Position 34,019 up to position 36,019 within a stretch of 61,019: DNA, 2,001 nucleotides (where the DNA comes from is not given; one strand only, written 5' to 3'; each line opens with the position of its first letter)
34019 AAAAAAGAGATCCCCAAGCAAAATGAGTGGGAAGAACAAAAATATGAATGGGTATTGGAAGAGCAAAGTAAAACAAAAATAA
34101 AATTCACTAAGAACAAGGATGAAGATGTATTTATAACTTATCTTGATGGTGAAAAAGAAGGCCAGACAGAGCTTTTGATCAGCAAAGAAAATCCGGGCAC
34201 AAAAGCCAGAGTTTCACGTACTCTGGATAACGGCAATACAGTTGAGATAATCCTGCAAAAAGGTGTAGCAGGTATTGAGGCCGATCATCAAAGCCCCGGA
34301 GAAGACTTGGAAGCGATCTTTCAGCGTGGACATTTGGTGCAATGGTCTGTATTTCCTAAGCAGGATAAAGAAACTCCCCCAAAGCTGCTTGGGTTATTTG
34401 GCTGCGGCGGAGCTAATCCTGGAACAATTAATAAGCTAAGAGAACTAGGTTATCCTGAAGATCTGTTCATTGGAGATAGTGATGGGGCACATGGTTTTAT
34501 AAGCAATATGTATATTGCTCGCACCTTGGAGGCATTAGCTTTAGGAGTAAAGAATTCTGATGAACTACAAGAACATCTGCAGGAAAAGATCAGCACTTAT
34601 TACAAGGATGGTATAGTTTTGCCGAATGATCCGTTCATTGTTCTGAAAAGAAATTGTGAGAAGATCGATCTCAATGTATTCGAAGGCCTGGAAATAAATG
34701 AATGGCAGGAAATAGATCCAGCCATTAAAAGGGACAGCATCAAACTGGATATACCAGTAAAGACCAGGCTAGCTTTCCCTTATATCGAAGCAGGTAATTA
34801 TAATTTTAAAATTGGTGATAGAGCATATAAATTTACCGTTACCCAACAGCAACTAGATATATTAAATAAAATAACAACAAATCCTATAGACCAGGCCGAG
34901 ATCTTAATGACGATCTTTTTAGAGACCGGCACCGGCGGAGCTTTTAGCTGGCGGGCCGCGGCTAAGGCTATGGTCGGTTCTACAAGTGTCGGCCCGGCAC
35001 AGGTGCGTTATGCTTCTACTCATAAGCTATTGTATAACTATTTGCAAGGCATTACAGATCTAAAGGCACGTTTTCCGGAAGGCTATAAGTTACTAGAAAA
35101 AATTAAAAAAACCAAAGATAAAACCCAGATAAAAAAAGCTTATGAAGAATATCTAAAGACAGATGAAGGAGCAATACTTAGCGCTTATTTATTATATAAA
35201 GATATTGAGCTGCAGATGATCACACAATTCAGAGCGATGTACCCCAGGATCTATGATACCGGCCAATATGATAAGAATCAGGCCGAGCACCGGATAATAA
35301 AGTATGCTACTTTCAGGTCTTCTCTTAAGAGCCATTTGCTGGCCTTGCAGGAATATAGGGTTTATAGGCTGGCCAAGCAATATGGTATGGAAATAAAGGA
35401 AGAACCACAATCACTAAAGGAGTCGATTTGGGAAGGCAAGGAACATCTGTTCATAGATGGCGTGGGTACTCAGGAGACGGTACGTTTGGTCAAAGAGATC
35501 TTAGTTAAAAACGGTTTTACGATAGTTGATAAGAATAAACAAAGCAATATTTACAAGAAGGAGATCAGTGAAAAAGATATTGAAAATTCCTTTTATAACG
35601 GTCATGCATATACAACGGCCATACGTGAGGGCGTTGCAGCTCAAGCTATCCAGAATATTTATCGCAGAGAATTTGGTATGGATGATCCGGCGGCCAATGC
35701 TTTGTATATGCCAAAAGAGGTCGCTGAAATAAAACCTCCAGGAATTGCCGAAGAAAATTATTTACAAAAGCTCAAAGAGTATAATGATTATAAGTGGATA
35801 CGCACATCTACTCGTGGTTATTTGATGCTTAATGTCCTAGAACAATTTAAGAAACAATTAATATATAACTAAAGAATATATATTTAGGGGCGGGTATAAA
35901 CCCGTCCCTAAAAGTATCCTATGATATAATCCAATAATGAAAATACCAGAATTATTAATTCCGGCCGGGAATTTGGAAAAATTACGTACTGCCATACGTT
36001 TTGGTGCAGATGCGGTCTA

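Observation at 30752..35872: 1706-aa orphan giant protein with a novel-looking 'KLPW' tandem repeat array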

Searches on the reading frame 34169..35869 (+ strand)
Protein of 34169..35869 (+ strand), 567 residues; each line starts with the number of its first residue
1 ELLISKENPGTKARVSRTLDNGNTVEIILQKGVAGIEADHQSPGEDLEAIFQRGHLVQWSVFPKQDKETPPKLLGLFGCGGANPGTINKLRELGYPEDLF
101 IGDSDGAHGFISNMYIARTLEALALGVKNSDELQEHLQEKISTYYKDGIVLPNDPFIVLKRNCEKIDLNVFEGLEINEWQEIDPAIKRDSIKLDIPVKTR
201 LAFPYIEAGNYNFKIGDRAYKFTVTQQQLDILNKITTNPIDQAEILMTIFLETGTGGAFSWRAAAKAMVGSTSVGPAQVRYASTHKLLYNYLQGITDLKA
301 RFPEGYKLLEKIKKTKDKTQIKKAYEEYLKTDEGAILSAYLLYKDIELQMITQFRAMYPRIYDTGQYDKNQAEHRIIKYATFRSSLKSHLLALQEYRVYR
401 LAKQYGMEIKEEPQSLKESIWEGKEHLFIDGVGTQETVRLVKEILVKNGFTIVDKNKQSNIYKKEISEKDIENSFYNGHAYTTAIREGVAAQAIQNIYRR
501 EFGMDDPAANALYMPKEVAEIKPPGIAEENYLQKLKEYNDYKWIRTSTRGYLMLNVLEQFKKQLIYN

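Call 55: find_homologous_proteins(query=A7, max_evalue=0.001)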
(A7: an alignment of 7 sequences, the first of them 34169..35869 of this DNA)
Query A7 (7 sequences): 8000 candidates shared short words with the query, none scored E <= 0.001.

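Call 67: predict_structure(alignment_id=A7)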
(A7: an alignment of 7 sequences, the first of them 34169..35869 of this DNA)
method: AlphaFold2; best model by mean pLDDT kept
length: 567 residues; sequences in the alignment: 7
mean_pLDDT: 54.8   pTM: 0.46
mean pLDDT of the five models: 54.8, 53.9, 51.5, 50.8, 49.8
residues with pLDDT >= 90: 44; 70-90: 124; 50-70: 112; < 50: 287
segments of 3 or more residues with pLDDT < 50: 1-20, 22-117, 119-134, 141-204, 254-258, 270-282, 417-431, 506-551, 559-567
pLDDT, mean of each block of 10 residues (from residue 1): 28 41 42 30 29 31 33 34 41 39 33 46 44 50 35 22 23 23 27 23 57 58 78 80 71 50 58 40 69 87 93 91 87 82 72 61 67 61 59 77 89 53 39 77 96 92 90 73 67 83 56 38 38 36 34 51 33
secondary structure, 60 per line:
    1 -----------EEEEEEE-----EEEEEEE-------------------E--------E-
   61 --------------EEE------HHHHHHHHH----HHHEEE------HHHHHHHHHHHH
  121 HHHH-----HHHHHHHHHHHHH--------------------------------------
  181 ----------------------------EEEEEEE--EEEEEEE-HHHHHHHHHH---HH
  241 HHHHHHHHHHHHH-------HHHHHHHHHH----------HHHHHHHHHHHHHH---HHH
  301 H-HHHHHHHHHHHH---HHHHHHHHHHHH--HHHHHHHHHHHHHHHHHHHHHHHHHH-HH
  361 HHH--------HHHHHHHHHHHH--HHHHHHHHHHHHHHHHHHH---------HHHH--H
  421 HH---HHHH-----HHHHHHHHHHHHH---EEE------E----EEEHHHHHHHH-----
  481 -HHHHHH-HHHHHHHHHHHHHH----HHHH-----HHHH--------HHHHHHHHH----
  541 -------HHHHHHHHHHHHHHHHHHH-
elements in order: E12-18 E24-30 E75-77 H84-92 E100-102 H109-124 H130-142 E209-215 E218-224 H226-235 H239-253 H261-270 H281-294 H298-301 H303-314 H318-329 H332-357 H359-363 H372-383 H386-404 H414-417 H426-429 H435-447 E451-453 E465-467 H468-475 H482-487 H489-502 H507-510 H516-519 H528-536 H548-566
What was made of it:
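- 34202..34666 (+): 'His/Cys' alpha/beta domain (aa ~1151-1305). Invariant residues are Arg1192, His1194, Cys1218, Phe1239, Asp1242, Asp1244, Gly1248 and Asn1252. The AF2 model here is poor, with pLDDT <50 (call 67).
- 34829..35869 (+): C-terminal, mostly helical domain (aa ~1360-1706) with conserved E-T...G and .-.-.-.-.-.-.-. motifs. AF2 pLDDT is 60-96 (call 67).
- On SLT / family 1 lytic transglycosylase (PF01464): The AF2 model has pLDDT 60-96 over ~1344-1644 (call 67).
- The low-confidence model places beta-strands just before Cys1218 and the D-x-D motif (call 67). The His/Cys domain could not be modelled (pLDDT <50, call 67), so both its fold and any catalysis are guesses.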

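Call 70: fold_search(model_id=the predicted structure, library=pdb)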
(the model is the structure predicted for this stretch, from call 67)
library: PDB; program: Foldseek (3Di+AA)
matches with E <= 10: 78; with E <= 0.001: 0
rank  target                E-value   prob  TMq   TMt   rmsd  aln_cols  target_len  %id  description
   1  8hpo_B                7.8e-01  0.01  0.06  0.06  35.5       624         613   11  Cryo-EM structure of a SIN3/HDAC complex from budding yeast (released 2023-05-03)
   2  7njk_d                1.8e+00  0.03  0.08  0.10  20.6       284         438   10  Mycobacterium smegmatis ATP synthase state 1a (released 2021-10-27)
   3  8ps0_A                2.3e+00  0.01  0.07  0.09  26.7       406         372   11  Cryo-EM structure of Sodium proton exchanger NhaA with bound cardiolipin (released 2024-02-21)
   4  5bor_A                2.9e+00  0.12  0.09  0.20   9.4        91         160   19  Structure of Acetobacter aceti PurE-S57C, sulfonate form (released 2016-06-15)
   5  1z10_B                2.9e+00  0.03  0.09  0.10  18.2       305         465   11  Crystal Structure of Human Microsomal P450 2A6 with Coumarin Bound (released 2005-08-16)
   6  3ruk_A                3.0e+00  0.03  0.10  0.11  19.8       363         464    8  Human Cytochrome P450 CYP17A1 in complex with Abiraterone (released 2012-01-25)
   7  9sdx_C                3.4e+00  0.04  0.10  0.10  20.1       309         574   10  Structure of RBR binding E2 variant crosslinked with NEDD8-CUL5-RBX2 bound ARIH2 and Ub (released 2025-12-24)
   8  4zc8_A                3.5e+00  0.11  0.08  0.20   8.2        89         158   19  Structure of Acetobacter aceti PurE-S57T (released 2016-04-27)
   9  5clh_A                3.5e+00  0.10  0.09  0.20   9.3        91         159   19  Structure of PurE (N5-carboxyaminoimidazole ribonucleotide mutase) H59N from the acidophilic bacterium Acetobacter ace (released 2016-07-27)
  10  6ciz_C                3.5e+00  0.03  0.09  0.10  18.9       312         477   10  Human Cytochrome P450 17A1 in complex with inhibitor: abiraterone C6 nitrile (released 2018-06-06)
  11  5tft_D                3.5e+00  0.02  0.09  0.10  18.1       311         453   10  Structure of cytochrome P450 2D6 (CYP2D6) BACE1 inhibitor complex (released 2017-01-11)
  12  6iko_B                3.5e+00  0.02  0.08  0.12  34.1       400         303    8  Crystal structure of mouse GAS7cb (released 2019-10-16)
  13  8jkt_A                3.5e+00  0.01  0.09  0.06  18.3       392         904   13  Crystal structure of feline aminopeptidase N ectodomain (released 2024-06-05)
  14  5cvt_A                3.7e+00  0.10  0.09  0.20   9.4        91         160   19  Structure of a single tryptophan mutant of Acetobacter aceti PurE containing 5-fluorotryptophan, pH 5.4 (released 2016-08-10)
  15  4nkx_D                3.7e+00  0.02  0.09  0.10  19.5       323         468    6  Human steroidogenic cytochrome P450 17A1 mutant A105L with substrate progesterone (released 2014-10-22)
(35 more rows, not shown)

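Call 71: fold_search(model_id=the predicted structure, library=viral)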
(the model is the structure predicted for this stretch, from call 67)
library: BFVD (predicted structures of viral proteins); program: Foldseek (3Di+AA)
matches with E <= 10: 130; with E <= 0.001: 0
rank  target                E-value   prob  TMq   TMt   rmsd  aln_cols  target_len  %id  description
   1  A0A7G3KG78            1.4e-02  0.13  0.09  0.06  31.1       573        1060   12  Polyprotein (Fragment) [Leucoagaricus tymovirus B]
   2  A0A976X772            1.8e-01  0.15  0.08  0.17  18.5       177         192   13  (no name in the UniProt tables at hand)
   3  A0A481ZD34            1.9e-01  0.06  0.10  0.05  38.4       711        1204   11  Uncharacterized protein [Pithovirus LCPAC406]
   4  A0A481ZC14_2          1.9e-01  0.04  0.08  0.06  33.9       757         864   12  Uncharacterized protein [Pithovirus LCPAC404]
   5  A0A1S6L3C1            2.0e-01  0.12  0.07  0.08  20.6       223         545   12  Uncharacterized protein [Erwinia phage vB_EamM_Yoloswag]
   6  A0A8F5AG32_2          2.7e-01  0.05  0.06  0.04  41.6       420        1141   13  Coat protein [Rhizoctonia solani phlegivirus 5]
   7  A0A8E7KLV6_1          2.9e-01  0.04  0.07  0.06  32.9       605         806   11  p194 [Agapanthus tungrovirus]
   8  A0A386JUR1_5          3.5e-01  0.06  0.09  0.05  34.7       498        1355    8  Replicase polyprotein 1ab [Planarian secretory cell nidovirus]
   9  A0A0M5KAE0            4.9e-01  0.07  0.11  0.14  27.1       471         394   11  (no name in the UniProt tables at hand)
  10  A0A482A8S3            4.9e-01  0.02  0.08  0.05  35.2       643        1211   14  Outer capsid protein VP2 [Japanaut virus]
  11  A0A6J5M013            5.9e-01  0.03  0.09  0.08  31.1       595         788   13  Uncharacterized protein [uncultured Caudovirales phage]
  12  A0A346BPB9            6.9e-01  0.08  0.08  0.11  26.7       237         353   16  (no name in the UniProt tables at hand)
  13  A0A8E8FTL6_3          7.9e-01  0.03  0.11  0.06  30.7       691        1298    9  Polyprotein [Bemisia tabaci pesti-like virus 1]
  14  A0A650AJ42            9.2e-01  0.04  0.06  0.09  30.2       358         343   11  (no name in the UniProt tables at hand)
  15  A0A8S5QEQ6            9.2e-01  0.04  0.08  0.07  27.4       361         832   10  Uncharacterized protein (Fragment) [Podoviridae sp. ctuGs8]
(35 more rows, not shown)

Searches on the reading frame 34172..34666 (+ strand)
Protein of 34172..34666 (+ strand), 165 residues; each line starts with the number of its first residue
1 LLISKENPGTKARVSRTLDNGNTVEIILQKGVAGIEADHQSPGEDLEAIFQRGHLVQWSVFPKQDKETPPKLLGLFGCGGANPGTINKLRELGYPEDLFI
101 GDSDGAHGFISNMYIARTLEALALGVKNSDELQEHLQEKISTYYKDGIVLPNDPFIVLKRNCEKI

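Call 111: search_solved_structures(query=A14, max_evalue=10, show_alignments=2)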
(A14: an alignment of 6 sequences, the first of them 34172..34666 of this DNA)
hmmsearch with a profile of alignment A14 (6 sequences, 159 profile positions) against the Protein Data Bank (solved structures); distinct sequences matched with E-value up to 10: 1.
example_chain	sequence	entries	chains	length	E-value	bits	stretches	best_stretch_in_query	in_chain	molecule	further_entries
6nvz_A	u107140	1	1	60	0.72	12.6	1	109-132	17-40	Myb family DNA-binding protein shaqkyf family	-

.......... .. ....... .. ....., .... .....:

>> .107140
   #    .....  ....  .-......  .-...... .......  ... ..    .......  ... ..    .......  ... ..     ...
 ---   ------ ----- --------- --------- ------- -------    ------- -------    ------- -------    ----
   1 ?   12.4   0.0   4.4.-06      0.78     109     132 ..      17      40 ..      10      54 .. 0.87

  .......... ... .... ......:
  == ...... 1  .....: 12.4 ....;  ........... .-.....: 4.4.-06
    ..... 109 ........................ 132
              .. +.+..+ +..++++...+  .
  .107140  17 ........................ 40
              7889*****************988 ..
